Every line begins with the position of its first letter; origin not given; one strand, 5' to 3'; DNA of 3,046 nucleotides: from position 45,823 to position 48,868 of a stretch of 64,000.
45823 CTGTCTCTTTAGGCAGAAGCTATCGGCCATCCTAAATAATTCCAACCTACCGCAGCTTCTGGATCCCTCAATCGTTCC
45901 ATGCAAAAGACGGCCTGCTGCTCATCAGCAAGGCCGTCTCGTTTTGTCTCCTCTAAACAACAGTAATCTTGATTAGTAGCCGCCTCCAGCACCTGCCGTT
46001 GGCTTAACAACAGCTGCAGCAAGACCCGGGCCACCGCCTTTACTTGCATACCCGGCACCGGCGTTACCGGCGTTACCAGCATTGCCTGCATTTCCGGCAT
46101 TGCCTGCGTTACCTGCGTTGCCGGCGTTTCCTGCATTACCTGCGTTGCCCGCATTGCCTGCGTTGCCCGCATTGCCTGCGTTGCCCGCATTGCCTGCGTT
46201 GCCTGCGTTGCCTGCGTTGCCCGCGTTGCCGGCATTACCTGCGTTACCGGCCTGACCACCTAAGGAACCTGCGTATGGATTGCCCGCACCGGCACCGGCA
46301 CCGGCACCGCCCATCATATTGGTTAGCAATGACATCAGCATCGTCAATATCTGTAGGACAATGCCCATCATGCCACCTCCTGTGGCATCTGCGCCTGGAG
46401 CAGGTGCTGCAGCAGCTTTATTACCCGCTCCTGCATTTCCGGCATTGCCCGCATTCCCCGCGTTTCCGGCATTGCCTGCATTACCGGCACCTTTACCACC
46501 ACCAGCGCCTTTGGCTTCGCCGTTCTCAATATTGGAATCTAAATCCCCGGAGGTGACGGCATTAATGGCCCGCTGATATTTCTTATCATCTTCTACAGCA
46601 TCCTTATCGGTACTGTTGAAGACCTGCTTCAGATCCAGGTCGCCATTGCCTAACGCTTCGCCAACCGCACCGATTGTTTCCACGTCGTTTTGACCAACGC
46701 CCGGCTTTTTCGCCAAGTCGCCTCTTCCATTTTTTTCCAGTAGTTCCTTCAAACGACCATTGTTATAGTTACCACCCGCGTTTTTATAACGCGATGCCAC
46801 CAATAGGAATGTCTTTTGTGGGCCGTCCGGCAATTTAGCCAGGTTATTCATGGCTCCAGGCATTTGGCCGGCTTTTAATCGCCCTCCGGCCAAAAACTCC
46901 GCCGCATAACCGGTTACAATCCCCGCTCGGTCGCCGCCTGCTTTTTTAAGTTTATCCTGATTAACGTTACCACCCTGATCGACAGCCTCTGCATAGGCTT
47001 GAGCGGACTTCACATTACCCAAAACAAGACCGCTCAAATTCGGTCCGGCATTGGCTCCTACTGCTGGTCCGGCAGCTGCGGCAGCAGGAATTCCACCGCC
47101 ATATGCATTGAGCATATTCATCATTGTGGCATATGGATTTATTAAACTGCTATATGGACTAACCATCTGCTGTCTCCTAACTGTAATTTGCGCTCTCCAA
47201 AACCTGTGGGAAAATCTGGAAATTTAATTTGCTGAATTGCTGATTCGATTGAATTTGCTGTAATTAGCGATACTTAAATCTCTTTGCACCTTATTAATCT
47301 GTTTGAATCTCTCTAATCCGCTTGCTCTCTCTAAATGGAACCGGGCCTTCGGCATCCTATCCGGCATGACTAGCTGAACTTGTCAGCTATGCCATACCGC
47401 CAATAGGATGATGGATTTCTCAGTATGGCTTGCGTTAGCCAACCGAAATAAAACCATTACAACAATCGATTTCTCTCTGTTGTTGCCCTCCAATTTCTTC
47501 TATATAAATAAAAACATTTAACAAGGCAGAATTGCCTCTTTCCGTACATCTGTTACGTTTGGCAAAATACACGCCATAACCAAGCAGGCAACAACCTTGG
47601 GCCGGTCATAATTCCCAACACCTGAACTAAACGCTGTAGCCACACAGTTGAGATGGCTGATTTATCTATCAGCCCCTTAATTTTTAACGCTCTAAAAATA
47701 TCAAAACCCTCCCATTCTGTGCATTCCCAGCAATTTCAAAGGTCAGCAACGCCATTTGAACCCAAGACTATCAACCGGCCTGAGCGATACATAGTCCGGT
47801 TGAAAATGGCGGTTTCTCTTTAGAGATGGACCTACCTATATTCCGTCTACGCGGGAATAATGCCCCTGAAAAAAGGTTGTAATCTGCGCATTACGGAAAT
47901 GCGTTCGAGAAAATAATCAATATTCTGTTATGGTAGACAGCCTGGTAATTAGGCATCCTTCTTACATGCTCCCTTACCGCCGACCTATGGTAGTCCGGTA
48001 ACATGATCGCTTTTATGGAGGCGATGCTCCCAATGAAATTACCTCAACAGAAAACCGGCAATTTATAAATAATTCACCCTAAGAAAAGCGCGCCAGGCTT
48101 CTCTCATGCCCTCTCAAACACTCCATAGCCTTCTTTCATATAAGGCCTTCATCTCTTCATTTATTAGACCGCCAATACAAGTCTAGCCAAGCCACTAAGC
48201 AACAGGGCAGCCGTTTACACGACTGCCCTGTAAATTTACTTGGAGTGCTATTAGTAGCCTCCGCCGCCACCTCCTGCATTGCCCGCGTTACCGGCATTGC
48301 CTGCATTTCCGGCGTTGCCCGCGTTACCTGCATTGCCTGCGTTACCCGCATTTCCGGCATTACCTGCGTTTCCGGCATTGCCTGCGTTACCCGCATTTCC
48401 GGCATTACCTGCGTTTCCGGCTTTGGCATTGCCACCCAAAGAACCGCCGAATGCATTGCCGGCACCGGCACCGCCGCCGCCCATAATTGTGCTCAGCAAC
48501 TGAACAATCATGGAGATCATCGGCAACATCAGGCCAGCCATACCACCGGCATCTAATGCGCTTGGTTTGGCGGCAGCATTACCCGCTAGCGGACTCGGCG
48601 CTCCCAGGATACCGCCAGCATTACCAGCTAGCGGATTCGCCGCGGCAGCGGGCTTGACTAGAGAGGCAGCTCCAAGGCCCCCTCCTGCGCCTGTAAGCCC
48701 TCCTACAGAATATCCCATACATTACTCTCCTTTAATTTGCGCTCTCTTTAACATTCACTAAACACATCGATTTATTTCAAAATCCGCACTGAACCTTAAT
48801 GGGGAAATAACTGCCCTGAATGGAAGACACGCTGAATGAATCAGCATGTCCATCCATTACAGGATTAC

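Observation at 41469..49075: Low-GC genomic island inserted between hemY and mutY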

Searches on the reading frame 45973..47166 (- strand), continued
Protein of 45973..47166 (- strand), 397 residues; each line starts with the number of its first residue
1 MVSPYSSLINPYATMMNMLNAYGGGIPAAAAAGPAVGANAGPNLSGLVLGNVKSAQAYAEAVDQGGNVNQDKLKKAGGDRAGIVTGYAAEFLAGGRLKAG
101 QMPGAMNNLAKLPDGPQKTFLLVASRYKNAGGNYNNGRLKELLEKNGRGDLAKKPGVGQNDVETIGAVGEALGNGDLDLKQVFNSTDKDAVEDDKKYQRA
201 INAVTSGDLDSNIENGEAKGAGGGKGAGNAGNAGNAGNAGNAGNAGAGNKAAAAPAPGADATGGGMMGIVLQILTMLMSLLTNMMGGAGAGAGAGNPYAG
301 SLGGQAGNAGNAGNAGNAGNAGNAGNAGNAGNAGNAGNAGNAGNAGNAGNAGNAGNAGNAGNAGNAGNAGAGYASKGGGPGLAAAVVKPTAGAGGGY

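Call 73: find_encoding_contigs(protein=P0056, flank=8000, max_places=1)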
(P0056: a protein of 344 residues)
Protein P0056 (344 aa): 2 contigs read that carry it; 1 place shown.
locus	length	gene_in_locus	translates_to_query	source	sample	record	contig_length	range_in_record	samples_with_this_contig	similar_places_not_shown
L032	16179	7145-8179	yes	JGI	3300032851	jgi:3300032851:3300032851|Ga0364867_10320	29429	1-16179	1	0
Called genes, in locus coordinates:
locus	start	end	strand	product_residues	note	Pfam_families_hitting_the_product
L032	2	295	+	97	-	?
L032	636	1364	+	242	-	PF00657:Lipase_GDSL, PF04311:DUF459 (faint), PF13472:Lipase_GDSL_2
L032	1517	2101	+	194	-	-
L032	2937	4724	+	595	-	PF00664:ABC_membrane, PF02463:SMC_N (faint), PF00005:ABC_tran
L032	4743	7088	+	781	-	PF03098:An_peroxidase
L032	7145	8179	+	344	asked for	-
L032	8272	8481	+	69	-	-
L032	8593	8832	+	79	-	-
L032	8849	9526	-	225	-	PF06790:UPF0259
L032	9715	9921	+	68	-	-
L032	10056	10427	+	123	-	-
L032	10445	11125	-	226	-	PF12811:BaxI_1 (weak), PF01027:Bax1-I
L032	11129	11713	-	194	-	PF03729:DUF308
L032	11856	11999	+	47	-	-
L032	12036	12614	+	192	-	PF04191:PEMT, PF04140:ICMT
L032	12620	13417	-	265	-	PF01040:UbiA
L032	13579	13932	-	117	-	PF03626:COX4_pro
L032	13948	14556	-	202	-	PF00510:COX3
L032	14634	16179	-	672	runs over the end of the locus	PF00115:COX1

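Call 97: search_solved_structures(query=A5, max_evalue=1)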
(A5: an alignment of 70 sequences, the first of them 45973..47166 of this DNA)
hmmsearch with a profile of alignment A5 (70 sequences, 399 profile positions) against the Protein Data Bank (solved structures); distinct sequences matched with E-value up to 1: 0.
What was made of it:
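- No match to any PDB sequence (call 97).
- Tried and rejected: A PDB sequence search with the family profile gave nothing (call 97).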

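Call 98: search_protein_families(library=padloc, proteins=[window:45973-47166:-], max_evalue=0.001)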
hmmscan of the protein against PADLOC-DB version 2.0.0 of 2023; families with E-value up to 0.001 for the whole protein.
window:45973-47166:- (397 aa): 0 families

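Call 114: find_related_loci(query=A2, collection=viral_contigs, flank=3000)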
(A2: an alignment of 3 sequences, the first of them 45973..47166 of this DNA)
Query A2 (397 aa) in viral_contigs; peptide patterns used: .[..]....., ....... (x = any residue, [..] = any of these).
56 stretches matched a pattern, but none encodes a relative of the query by tblastn (E <= 1e-3).

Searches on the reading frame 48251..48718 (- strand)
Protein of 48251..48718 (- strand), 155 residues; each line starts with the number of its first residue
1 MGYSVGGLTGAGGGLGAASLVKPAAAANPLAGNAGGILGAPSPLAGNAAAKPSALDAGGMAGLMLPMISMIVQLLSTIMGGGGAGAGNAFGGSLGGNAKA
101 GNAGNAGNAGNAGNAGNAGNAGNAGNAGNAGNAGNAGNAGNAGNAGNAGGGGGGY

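Call 4: search_protein_families(library=pfam, proteins=[window:48251-48718:-], max_evalue=0.01)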
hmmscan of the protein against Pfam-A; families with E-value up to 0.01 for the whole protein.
window:48251-48718:- (155 aa): 1 family
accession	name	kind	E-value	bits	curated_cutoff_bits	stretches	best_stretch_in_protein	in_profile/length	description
PF01391.23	Collagen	-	6.1e-05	23.2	27.2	1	99-149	5-55/60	Collagen triple helix repeat (20 copies)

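Call 19: search_protein_families(library=ncbifam, proteins=[window:48251-48718:-], max_evalue=0.1)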
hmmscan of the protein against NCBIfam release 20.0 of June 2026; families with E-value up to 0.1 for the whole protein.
window:48251-48718:- (155 aa): 2 families
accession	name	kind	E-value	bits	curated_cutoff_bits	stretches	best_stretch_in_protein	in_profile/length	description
NF038329.2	gly_rich_SclB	equivalog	5e-06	25.7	325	1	95-148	256-309/442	LPXTG-anchored collagen-like adhesin Scl2/SclB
NF038330.1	adhesin_SclA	exception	0.002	17.8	400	1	94-149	137-192/405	LPXTG-anchored collagen-like adhesin Scl1/SclA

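Call 21: search_protein_families(library=phrogs, proteins=[window:48251-48718:-], max_evalue=0.1)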
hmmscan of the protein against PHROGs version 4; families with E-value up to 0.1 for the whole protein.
window:48251-48718:- (155 aa): 2 families
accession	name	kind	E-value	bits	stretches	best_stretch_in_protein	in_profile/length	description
phrog_8745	-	tail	0.0051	15.1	1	91-150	1394-1453/1803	tail fiber protein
phrog_366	-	tail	0.022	15.2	1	91-150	323-382/474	tail fiber protein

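Call 98: search_protein_families(library=padloc, proteins=[window:48251-48718:-], max_evalue=0.001)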
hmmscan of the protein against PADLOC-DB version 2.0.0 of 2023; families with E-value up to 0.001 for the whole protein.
window:48251-48718:- (155 aa): 0 families
